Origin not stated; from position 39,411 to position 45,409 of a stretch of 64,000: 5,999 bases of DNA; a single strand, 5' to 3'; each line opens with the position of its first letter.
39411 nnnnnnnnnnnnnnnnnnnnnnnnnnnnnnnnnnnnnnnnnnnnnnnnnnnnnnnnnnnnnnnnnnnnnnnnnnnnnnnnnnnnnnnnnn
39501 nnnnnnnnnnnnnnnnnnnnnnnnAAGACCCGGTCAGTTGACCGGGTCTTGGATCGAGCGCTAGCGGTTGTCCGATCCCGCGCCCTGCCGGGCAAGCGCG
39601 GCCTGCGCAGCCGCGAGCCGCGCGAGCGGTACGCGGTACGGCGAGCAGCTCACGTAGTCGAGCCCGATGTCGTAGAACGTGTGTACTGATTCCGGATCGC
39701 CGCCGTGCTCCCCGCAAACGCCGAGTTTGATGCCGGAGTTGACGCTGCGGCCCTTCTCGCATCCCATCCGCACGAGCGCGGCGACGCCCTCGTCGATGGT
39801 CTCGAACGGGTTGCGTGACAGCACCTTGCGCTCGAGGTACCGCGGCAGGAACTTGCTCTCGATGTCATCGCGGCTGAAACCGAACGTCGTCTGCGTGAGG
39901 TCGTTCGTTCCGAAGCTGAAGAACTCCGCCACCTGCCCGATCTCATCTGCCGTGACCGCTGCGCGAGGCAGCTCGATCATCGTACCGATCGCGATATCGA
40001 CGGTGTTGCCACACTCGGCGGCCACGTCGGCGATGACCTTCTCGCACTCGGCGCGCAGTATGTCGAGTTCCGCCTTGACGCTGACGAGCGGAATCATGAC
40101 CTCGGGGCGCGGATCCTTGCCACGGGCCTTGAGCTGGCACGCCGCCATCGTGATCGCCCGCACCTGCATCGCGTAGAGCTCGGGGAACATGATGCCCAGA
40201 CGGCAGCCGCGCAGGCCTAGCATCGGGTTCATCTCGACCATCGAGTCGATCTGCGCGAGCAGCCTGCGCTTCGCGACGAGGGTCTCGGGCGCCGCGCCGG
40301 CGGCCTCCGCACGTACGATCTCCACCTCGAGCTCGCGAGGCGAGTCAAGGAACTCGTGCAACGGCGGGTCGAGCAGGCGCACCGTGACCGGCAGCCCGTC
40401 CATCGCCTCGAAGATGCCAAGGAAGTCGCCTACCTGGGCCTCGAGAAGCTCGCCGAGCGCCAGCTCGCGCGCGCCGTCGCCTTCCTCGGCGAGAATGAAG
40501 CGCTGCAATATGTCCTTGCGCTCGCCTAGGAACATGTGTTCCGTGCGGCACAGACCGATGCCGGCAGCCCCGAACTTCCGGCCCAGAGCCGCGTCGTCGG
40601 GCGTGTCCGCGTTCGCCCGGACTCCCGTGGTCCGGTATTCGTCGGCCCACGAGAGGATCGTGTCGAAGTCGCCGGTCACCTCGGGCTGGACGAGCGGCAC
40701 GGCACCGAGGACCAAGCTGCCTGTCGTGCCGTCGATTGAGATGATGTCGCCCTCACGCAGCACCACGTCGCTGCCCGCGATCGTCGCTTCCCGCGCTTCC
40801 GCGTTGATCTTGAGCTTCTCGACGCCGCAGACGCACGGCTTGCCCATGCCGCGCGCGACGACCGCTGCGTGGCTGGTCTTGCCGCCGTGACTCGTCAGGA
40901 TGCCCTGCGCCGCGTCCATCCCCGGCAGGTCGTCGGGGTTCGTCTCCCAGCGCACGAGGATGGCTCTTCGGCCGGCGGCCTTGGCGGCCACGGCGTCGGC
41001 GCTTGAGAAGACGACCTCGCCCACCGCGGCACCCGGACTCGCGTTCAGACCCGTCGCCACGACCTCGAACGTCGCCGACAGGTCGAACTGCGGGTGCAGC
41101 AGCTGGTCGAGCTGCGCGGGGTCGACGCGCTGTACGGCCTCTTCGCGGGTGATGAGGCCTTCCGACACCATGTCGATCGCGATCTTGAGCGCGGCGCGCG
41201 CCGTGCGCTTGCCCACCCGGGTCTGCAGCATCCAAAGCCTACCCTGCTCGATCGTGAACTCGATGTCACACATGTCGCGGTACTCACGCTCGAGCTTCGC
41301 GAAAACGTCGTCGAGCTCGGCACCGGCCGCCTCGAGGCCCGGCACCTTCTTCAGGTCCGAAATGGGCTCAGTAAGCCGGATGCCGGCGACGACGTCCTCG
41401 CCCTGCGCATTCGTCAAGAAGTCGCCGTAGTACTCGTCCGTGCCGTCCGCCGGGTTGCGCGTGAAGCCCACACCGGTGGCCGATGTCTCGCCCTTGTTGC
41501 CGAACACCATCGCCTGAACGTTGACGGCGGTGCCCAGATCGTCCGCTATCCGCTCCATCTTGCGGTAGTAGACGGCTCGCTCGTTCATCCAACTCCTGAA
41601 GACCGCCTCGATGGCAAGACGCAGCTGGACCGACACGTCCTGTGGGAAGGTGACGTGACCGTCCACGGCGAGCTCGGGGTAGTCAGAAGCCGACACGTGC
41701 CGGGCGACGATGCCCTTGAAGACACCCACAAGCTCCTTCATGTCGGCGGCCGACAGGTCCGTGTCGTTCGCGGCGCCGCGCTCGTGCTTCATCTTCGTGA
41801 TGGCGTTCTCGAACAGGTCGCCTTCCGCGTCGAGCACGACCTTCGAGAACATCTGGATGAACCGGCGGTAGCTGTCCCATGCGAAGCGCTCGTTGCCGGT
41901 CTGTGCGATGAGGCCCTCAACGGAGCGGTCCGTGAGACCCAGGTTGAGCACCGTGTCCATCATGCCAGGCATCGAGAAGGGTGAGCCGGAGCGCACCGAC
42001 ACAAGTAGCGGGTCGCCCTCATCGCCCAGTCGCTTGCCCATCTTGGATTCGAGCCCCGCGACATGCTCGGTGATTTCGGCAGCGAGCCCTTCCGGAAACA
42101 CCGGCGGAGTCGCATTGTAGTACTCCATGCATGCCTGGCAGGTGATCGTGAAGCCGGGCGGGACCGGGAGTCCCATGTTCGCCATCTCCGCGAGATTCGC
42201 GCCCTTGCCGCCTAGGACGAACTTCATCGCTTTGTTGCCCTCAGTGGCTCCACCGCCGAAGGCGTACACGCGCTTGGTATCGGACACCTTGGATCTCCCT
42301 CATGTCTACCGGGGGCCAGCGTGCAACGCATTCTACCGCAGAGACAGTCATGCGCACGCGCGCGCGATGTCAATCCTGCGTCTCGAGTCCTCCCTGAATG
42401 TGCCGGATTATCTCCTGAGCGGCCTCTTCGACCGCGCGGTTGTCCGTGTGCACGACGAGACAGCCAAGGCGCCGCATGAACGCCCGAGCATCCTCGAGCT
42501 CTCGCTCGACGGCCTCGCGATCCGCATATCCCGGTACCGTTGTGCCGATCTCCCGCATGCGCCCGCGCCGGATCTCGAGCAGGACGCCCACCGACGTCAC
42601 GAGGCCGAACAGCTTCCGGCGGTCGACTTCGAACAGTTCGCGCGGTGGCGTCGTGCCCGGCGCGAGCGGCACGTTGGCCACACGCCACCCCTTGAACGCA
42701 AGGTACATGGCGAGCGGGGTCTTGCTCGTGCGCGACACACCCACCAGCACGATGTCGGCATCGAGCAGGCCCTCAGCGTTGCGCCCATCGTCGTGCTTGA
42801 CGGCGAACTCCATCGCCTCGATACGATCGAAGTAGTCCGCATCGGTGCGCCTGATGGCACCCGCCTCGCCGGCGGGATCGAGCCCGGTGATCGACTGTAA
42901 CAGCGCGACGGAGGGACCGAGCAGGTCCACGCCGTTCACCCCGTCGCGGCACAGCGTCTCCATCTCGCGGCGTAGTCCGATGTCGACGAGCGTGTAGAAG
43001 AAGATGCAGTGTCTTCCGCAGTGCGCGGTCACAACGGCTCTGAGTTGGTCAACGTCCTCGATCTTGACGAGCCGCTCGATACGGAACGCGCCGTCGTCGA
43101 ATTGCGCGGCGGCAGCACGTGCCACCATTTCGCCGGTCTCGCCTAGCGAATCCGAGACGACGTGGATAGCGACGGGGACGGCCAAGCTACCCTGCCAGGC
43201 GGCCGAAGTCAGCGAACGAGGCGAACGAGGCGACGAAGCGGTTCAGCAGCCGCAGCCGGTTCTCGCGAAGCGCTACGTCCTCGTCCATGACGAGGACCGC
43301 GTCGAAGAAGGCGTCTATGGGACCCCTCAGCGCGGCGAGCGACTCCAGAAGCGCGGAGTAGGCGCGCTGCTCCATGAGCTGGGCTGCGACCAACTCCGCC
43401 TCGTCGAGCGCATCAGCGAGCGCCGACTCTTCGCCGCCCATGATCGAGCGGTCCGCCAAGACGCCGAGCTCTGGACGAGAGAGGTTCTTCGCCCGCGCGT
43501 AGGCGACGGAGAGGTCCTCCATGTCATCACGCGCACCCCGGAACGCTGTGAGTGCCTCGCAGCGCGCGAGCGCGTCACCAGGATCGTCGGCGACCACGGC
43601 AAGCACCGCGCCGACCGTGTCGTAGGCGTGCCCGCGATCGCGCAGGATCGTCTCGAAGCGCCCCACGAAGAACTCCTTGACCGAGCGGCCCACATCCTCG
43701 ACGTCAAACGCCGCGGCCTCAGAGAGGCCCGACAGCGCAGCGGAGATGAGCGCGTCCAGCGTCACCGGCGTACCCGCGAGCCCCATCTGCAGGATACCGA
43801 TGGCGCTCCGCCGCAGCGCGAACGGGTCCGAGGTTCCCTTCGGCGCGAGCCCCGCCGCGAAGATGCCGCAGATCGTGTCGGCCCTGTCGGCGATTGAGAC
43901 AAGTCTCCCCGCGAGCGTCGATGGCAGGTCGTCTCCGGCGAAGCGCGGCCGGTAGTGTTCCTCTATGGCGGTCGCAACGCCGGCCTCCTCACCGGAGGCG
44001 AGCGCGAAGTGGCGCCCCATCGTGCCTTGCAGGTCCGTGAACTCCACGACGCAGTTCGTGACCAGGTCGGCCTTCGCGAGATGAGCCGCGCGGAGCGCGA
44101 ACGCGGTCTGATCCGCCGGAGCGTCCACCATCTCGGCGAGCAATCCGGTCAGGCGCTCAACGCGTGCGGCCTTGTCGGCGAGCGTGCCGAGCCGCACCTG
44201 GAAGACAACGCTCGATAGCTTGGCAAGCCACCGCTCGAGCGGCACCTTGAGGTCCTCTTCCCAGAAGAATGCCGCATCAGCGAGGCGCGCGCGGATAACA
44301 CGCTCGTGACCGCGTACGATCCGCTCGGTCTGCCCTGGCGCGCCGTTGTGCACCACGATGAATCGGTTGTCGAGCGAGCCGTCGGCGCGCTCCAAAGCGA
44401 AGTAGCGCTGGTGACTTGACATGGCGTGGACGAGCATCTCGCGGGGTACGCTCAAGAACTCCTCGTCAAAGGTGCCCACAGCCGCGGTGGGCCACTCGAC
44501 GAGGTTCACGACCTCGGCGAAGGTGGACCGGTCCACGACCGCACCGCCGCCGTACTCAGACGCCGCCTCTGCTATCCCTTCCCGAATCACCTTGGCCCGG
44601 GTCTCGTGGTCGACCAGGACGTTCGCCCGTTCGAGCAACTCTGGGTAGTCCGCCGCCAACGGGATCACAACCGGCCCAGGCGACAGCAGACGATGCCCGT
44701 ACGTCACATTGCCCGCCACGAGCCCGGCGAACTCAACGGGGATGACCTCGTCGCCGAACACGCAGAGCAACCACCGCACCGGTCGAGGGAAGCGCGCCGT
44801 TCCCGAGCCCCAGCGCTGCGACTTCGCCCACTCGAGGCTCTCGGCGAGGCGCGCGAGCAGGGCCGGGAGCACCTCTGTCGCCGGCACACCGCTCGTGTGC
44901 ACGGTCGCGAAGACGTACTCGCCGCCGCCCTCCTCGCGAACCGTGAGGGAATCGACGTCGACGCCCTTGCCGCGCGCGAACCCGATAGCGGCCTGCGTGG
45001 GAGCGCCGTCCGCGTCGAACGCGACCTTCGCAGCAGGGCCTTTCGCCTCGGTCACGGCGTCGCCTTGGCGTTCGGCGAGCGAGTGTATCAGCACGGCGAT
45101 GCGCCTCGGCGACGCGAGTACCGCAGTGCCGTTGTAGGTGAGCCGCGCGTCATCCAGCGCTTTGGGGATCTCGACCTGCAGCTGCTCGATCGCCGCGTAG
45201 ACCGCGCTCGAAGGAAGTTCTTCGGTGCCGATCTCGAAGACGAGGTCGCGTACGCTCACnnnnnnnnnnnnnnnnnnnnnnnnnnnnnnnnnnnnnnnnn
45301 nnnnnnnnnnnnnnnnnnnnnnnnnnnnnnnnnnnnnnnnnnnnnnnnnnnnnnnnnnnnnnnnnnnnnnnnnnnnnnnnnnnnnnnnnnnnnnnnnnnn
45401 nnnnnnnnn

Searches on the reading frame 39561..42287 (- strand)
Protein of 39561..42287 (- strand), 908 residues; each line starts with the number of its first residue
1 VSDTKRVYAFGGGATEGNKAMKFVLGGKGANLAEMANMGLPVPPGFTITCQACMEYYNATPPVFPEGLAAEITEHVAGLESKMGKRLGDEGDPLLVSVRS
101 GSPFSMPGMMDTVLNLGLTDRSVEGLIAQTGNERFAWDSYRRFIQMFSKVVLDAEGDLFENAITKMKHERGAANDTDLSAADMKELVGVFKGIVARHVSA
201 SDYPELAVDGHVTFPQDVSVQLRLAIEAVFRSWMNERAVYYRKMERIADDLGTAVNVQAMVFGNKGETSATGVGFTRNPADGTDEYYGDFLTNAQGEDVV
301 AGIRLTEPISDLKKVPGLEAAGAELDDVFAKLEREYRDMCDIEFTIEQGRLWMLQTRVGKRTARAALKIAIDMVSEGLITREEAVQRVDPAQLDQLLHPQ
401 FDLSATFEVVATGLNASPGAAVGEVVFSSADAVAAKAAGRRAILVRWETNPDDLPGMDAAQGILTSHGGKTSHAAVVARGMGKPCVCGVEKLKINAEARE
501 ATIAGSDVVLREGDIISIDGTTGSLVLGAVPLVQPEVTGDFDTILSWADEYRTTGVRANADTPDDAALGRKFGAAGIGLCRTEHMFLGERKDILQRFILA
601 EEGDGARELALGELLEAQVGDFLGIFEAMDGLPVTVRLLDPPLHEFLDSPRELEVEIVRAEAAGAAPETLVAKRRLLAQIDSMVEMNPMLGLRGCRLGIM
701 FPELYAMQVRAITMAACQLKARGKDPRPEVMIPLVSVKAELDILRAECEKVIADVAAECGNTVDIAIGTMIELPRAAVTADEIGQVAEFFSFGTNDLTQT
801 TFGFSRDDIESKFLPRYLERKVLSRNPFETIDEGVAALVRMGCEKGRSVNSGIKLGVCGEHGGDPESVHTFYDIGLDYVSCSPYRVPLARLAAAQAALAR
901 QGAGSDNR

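Call 38: search_protein_families(library=pfam, max_evalue=0.00001, proteins=[window:39561-42287:-])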
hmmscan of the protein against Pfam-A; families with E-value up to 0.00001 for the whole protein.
window:39561-42287:- (908 aa): 3 families
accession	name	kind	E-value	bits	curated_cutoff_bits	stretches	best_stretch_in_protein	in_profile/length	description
PF02896.24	PEP-utilizers_C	-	2.6e-71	240.6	22.8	1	539-896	5-291/293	PEP-utilising enzyme, PEP-binding domain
PF01326.24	PPDK_N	-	1.8e-50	172.5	27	3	68-304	77-215/328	Pyruvate phosphate dikinase, AMP/ATP-binding domain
PF00391.29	PEP-utilizers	-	4e-25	87.6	23.1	1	441-523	4-72/72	PEP-utilising enzyme, mobile domain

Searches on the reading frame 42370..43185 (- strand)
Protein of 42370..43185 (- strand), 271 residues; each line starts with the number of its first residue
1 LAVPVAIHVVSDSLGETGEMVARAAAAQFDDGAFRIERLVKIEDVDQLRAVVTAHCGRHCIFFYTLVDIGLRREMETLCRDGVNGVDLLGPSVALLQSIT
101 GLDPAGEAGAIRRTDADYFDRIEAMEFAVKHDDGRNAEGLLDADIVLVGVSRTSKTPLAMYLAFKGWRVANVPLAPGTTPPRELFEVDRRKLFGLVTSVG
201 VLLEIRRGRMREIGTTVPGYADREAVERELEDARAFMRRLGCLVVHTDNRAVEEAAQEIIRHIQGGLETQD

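Call 38: search_protein_families(library=pfam, max_evalue=0.00001, proteins=[window:42370-43185:-])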
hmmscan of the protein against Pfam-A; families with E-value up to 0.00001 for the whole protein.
window:42370-43185:- (271 aa): 1 family
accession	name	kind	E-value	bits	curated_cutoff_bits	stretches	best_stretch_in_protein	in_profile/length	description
PF03618.20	Kinase-PPPase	-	5.2e-84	282.3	23.5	1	7-260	1-256/256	Kinase/pyrophosphorylase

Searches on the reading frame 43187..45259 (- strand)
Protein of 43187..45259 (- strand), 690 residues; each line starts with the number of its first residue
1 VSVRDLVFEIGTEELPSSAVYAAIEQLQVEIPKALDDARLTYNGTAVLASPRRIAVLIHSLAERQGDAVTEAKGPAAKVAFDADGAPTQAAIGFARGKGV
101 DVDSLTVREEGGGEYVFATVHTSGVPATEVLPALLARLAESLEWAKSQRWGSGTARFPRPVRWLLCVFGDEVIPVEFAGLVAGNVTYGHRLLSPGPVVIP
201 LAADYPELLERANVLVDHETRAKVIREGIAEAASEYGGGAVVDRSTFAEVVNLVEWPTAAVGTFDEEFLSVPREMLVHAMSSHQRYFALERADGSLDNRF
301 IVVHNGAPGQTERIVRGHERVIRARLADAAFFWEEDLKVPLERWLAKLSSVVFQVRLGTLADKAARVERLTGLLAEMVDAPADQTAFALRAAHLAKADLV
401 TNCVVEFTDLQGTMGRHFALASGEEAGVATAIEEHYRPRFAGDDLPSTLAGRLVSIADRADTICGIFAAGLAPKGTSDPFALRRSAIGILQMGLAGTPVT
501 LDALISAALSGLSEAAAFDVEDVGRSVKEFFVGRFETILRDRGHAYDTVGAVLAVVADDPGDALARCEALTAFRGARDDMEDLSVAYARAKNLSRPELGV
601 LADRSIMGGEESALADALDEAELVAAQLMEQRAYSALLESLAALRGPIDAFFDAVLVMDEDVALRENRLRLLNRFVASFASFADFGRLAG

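Call 38: search_protein_families(library=pfam, max_evalue=0.00001, proteins=[window:43187-45259:-])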
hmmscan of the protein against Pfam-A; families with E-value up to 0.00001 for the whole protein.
window:43187-45259:- (690 aa): 2 families
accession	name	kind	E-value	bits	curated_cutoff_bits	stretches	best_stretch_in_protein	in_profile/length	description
PF02092.22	tRNA_synt_2f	-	4.1e-194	646.9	29.2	1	6-554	1-536/536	Glycyl-tRNA synthetase beta subunit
PF05746.21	DALR_1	-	2.1e-07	31.5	22.3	1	585-674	3-97/117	DALR anticodon binding domain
